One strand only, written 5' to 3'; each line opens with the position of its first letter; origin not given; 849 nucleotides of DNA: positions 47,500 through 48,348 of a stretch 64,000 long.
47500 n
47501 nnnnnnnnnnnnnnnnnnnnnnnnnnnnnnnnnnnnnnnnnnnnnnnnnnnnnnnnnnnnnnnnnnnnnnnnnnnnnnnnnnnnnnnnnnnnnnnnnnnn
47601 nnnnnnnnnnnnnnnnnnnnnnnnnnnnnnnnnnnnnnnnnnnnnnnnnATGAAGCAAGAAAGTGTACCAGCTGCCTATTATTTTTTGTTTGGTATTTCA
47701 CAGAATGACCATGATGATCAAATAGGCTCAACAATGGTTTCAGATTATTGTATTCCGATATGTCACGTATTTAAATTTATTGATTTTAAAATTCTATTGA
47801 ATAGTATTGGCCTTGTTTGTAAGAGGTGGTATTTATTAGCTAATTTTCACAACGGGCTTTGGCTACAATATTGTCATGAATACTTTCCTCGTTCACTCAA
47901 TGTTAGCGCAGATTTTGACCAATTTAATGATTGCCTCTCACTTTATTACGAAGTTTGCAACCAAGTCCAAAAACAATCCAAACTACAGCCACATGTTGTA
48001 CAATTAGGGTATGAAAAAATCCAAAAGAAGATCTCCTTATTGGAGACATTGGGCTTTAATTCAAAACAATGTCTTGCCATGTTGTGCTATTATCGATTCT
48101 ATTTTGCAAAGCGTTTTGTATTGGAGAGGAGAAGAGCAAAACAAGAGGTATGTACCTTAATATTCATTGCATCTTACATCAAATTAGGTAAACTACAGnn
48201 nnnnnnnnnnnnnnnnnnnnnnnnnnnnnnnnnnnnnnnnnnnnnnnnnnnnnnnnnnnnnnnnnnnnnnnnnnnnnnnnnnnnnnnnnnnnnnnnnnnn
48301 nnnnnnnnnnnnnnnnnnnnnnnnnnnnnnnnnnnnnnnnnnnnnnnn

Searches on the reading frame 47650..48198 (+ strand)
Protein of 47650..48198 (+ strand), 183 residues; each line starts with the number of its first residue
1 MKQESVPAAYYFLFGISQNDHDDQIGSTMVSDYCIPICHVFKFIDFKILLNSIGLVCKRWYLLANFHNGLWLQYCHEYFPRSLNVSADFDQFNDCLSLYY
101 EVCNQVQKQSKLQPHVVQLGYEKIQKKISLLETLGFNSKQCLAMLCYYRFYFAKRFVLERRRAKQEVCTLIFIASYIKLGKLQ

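Call 51: search_protein_families(library=pfam, proteins=[window:47650-48198:+], max_evalue=0.0001)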
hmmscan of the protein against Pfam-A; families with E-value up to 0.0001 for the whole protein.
window:47650-48198:+ (183 aa): 1 family
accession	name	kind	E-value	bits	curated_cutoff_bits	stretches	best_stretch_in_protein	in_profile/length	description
PF12937.12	F-box-like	-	6.9e-05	23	24.3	0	38-75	10-45/47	F-box-like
